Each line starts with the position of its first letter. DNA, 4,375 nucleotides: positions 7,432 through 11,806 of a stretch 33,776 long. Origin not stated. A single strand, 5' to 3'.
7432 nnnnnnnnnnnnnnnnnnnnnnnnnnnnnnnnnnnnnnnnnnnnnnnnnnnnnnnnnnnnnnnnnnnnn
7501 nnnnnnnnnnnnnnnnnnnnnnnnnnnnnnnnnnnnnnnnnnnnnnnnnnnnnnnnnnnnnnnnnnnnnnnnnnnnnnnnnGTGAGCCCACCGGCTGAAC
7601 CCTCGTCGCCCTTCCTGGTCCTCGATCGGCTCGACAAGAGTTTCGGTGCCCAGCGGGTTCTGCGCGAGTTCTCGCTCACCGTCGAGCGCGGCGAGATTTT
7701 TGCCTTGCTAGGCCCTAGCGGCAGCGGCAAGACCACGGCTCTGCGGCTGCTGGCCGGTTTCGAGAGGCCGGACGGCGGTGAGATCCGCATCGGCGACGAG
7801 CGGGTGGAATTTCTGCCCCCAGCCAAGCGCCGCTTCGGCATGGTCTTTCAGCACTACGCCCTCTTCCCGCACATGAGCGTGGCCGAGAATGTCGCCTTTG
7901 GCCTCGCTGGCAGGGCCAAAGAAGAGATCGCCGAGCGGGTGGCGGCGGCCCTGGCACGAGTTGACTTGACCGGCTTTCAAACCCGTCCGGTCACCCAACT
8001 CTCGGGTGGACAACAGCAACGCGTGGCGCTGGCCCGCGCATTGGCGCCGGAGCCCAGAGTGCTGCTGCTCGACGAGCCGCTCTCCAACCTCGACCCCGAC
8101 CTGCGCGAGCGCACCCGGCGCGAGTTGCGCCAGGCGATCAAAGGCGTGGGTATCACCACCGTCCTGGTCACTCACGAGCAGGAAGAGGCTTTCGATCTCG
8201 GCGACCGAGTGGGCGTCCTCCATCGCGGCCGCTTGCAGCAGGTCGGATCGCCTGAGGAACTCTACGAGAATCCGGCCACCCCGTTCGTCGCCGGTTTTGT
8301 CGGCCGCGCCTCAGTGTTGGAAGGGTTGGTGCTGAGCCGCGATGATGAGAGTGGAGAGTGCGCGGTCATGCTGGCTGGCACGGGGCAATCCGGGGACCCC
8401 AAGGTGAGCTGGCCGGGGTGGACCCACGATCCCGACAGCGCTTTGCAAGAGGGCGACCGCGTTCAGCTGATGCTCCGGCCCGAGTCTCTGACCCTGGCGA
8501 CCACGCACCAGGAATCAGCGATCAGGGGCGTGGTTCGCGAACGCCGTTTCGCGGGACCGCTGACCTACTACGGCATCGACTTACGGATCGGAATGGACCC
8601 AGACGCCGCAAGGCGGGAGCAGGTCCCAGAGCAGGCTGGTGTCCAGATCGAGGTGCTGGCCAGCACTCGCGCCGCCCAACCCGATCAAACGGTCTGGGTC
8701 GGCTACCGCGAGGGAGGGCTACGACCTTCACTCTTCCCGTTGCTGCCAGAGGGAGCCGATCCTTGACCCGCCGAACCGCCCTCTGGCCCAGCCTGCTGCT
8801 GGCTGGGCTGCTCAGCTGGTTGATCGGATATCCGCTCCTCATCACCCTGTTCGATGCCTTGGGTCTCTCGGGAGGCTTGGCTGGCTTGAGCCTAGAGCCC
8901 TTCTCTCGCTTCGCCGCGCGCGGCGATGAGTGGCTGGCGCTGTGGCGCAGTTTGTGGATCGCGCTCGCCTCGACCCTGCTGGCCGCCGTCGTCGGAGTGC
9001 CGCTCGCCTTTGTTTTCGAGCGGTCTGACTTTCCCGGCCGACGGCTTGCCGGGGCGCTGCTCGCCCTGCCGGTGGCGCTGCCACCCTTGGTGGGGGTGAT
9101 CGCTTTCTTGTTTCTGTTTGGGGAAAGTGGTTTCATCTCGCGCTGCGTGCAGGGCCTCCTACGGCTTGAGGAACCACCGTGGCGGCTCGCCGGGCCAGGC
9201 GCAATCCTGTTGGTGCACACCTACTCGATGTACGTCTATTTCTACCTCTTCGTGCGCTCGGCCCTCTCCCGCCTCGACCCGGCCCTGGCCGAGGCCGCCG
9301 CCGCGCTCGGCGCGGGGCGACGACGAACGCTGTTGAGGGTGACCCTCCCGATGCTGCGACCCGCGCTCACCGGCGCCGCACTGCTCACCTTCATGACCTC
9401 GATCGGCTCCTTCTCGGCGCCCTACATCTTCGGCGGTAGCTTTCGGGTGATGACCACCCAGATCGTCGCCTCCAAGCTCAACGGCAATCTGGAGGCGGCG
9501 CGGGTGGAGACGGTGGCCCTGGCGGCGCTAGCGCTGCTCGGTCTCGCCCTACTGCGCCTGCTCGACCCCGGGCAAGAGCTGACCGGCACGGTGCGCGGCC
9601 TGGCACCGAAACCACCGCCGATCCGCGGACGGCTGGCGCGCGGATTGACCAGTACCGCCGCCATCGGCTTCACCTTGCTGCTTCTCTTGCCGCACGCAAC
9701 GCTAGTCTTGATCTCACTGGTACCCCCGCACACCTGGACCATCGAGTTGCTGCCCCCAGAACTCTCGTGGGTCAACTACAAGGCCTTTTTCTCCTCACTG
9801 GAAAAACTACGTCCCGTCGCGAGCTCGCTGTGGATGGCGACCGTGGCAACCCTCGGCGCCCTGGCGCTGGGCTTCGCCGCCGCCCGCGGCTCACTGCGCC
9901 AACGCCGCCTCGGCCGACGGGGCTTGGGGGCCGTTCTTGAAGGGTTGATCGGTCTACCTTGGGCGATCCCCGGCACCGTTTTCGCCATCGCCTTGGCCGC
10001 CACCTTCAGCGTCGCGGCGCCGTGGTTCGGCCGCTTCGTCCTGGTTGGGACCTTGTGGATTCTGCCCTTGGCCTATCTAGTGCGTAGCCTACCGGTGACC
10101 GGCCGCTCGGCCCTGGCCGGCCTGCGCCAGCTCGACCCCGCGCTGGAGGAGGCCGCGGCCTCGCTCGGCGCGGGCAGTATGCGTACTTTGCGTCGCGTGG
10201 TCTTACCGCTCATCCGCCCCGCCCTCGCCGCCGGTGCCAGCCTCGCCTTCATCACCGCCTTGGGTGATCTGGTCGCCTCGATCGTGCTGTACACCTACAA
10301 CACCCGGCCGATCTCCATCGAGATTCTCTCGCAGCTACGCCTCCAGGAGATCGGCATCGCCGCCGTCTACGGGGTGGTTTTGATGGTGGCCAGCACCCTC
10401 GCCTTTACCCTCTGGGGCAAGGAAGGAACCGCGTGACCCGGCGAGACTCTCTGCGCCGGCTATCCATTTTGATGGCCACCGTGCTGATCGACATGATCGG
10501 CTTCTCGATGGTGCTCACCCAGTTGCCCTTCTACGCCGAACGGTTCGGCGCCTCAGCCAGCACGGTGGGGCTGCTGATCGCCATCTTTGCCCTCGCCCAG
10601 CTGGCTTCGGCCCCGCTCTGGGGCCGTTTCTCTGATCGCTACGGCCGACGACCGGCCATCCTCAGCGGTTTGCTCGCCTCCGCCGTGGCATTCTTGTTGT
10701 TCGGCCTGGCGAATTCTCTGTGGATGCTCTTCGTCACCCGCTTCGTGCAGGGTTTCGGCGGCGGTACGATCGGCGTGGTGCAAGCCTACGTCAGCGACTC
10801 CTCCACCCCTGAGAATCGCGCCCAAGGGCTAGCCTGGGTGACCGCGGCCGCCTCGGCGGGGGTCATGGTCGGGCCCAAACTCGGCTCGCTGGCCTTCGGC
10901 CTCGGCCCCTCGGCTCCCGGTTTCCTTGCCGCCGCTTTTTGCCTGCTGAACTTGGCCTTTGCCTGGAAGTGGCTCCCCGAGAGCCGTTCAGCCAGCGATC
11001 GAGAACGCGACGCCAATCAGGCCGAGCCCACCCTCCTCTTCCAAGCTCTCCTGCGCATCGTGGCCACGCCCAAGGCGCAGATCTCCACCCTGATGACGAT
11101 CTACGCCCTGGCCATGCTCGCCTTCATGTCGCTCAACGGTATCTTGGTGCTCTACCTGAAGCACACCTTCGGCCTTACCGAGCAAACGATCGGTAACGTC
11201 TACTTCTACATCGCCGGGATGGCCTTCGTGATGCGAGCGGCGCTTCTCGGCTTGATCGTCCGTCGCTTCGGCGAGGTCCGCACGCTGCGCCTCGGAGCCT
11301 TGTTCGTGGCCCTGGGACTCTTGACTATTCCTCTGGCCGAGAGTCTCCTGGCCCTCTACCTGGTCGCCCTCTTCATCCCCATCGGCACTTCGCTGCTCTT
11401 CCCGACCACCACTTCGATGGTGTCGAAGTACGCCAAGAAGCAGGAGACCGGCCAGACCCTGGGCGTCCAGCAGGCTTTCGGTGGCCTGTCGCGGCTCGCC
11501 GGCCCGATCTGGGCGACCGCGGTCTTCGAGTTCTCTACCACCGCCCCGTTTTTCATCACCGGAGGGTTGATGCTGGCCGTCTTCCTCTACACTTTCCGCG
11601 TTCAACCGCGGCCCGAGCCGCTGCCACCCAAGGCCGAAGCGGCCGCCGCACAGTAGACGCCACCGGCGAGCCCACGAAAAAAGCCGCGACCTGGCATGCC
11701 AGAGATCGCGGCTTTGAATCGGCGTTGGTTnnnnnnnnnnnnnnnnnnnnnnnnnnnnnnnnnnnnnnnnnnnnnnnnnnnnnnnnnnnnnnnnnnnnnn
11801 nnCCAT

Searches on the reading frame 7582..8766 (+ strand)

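Call 65: search_protein_families(library=pfam, proteins=[window:7582-8766:+], max_evalue=0.001)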
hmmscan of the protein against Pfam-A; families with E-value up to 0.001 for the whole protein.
window:7582-8766:+ (394 aa): 5 families
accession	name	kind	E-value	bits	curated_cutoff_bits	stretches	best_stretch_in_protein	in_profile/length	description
PF00005.33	ABC_tran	-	5.3e-38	131.1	25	1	27-167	1-136/137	ABC transporter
PF13304.12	AAA_21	-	1.7e-09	38.6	27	1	133-199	231-299/304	AAA domain, putative AbiEii toxin, Type IV TA system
PF08402.16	TOBE_2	-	7.3e-06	26.4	21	1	296-347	1-51/76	TOBE domain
PF25199.1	nSTAND_NTPase5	-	0.00071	19.9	34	0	26-57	28-61/145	Novel STAND NTPase 5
PF13191.12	AAA_16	-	0.00096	20.1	32.6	0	35-165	20-140/167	AAA ATPase domain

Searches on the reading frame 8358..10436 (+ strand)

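Call 65: search_protein_families(library=pfam, proteins=[window:8358-10436:+], max_evalue=0.001)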
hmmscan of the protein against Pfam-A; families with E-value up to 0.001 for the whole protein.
window:8358-10436:+ (692 aa): 1 family
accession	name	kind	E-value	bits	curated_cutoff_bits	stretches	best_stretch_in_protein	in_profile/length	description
PF00528.27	BPD_transp_1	-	4.6e-25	88.9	26.4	2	213-405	1-181/184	Binding-protein-dependent transport system inner membrane component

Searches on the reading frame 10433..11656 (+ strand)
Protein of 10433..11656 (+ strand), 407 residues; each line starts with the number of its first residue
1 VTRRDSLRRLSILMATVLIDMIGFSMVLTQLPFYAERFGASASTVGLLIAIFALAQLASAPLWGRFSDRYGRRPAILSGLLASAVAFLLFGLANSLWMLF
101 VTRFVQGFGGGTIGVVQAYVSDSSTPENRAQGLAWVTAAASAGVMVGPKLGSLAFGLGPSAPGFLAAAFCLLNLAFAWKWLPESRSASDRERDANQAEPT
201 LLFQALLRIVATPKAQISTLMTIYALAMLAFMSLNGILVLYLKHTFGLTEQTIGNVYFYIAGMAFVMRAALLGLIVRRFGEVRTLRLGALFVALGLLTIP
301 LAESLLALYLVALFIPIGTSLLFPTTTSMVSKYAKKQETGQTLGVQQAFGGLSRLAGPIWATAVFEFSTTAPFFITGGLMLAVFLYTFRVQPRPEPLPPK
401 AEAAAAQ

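Call 65: search_protein_families(library=pfam, proteins=[window:10433-11656:+], max_evalue=0.001)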
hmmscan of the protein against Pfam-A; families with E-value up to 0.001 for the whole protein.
window:10433-11656:+ (407 aa): 5 families
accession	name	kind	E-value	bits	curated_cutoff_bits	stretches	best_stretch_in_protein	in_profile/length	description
PF07690.21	MFS_1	-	9e-65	219.3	33.4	2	14-314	2-302/347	Major Facilitator Superfamily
PF13347.12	MFS_2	-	3e-15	56.2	27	2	8-116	224-334/427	MFS/sugar transport protein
PF12832.13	MFS_1_like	-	9.6e-11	41.8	25.2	1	36-375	27-372/373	MFS_1 like family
PF00083.30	Sugar_tr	-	2.4e-10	40.4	22.3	1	40-389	43-435/452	Sugar (and other) transporter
PF06779.20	MFS_4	-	4e-06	26.8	26.3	1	30-375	15-351/364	Uncharacterised MFS-type transporter YbfB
